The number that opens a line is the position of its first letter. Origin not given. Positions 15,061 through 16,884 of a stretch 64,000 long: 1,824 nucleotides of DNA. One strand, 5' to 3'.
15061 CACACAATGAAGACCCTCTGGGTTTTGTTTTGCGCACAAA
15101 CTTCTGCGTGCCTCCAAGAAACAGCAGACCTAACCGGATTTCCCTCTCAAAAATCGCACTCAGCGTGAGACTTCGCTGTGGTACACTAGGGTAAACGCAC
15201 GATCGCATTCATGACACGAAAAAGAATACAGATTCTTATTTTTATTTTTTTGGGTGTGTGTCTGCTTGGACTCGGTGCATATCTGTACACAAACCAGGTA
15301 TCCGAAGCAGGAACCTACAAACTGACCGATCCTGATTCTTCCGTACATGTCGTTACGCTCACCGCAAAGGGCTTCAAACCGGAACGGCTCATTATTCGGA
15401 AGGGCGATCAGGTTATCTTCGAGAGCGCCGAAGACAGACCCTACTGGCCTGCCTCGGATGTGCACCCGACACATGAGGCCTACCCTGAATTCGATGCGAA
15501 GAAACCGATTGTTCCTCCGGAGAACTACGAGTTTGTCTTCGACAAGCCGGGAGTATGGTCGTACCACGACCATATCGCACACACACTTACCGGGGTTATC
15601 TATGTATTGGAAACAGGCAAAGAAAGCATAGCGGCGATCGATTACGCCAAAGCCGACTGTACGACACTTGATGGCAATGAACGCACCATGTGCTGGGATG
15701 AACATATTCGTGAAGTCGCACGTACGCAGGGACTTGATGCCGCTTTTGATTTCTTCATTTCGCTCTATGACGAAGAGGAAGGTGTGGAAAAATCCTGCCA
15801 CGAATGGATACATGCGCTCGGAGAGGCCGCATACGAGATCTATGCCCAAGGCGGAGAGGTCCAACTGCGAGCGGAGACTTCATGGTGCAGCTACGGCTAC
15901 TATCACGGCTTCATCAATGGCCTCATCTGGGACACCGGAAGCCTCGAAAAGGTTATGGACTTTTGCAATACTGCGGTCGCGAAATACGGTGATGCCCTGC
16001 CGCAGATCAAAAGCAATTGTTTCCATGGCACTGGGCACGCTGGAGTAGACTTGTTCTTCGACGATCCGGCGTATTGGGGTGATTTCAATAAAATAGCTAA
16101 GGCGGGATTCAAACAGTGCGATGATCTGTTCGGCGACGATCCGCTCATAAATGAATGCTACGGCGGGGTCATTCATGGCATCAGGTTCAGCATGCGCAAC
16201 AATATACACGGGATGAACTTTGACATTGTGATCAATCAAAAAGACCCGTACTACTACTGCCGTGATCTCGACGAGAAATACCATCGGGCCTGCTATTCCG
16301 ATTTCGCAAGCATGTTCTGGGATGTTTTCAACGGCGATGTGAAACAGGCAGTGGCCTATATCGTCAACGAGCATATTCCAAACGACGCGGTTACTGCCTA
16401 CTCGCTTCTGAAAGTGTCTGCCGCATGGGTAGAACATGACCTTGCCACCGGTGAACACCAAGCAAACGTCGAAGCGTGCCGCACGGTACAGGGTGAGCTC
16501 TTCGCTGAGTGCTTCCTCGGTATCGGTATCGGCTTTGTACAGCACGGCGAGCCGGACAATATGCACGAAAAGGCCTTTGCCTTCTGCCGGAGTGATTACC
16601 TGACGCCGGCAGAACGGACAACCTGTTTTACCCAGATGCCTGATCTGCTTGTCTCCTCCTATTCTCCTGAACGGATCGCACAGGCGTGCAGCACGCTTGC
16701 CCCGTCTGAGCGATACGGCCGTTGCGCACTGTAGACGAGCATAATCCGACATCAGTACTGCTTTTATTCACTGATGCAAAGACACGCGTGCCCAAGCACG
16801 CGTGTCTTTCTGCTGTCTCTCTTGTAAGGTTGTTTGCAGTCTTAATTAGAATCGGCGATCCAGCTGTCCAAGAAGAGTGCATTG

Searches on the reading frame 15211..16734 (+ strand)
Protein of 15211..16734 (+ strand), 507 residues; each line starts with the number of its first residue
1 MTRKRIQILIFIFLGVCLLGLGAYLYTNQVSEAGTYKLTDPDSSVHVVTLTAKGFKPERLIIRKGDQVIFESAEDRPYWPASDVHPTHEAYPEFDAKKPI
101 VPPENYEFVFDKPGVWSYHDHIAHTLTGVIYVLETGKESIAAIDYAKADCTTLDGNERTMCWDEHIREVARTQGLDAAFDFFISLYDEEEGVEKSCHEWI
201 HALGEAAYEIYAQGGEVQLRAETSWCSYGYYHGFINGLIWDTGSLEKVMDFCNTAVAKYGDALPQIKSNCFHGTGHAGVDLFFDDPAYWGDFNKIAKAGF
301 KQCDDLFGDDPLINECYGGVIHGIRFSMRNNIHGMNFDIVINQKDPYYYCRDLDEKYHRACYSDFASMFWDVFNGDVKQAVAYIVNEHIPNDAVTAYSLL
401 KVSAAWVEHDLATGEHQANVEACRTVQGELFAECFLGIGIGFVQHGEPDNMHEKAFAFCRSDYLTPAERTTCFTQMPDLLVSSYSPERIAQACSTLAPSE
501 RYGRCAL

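Call 5: search_protein_families(library=pfam, proteins=[window:15211-16734:+], max_evalue=1)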
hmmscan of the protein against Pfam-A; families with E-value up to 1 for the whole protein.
window:15211-16734:+ (507 aa): 3 families
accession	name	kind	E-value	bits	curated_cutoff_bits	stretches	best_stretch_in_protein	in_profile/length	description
PF07731.20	Cu-oxidase_2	-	0.16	12.2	20.4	1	107-133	104-131/137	Multicopper oxidase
PF13473.12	Cupredoxin_1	-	0.19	12.2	27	1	40-130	17-102/104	Cupredoxin-like domain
PF20158.4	Cas5fv_helical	-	0.21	12.1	25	1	360-390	17-47/158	Cas5fv helical domain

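Call 6: search_protein_families(library=ncbifam, proteins=[window:15211-16734:+], max_evalue=1)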
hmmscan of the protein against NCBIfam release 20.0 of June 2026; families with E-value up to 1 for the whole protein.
window:15211-16734:+ (507 aa): 1 family
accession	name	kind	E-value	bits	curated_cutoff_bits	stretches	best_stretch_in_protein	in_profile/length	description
TIGR03388.1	ascorbase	equivalog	0.023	13.4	614.8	1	107-150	495-539/542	L-ascorbate oxidase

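Call 8: search_solved_structures(query=A1, max_evalue=10)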
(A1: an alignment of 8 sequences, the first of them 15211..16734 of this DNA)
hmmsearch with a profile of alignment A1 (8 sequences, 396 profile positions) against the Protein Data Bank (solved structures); distinct sequences matched with E-value up to 10: 2.
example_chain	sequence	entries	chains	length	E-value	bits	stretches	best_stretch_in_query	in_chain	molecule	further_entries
8je0_A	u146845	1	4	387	0.024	17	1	165-193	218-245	Amidase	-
7a6h_K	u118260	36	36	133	0.062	15.7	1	69-165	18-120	DNA-directed RNA polymerases I and III subunit RPAC2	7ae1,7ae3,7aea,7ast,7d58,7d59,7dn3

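Call 27: find_homologous_proteins(query=A1)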
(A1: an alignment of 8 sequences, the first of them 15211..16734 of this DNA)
Query A1 (8 sequences) (507 aa, profile of the alignment): 41 proteins with E <= 0.001 among 5207 candidates.
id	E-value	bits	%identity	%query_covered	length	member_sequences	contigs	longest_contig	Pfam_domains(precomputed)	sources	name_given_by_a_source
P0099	3.6e-133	463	100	100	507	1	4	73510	-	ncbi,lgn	-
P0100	2.0e-99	352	66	99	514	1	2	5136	-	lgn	-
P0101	2.1e-85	305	45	100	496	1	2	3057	-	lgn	-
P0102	3.1e-85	305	53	98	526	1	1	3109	-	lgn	-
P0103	1.1e-82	296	49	98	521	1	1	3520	-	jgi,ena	-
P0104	5.2e-81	291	79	58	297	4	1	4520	-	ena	-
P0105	2.2e-79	286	50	94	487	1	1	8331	-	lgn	-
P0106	8.6e-75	270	38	91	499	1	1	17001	-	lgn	-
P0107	3.5e-73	265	42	99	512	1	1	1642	-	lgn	-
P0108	1.7e-72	263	38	100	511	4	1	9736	-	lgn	-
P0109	9.3e-72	260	39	91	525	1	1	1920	-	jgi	jgi:hypothetical protein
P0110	3.1e-70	255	41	94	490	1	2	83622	-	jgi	jgi:hypothetical protein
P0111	2.0e-69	253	37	100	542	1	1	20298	-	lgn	-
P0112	6.1e-69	251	32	90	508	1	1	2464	-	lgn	-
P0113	1.9e-67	246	41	98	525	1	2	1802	-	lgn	-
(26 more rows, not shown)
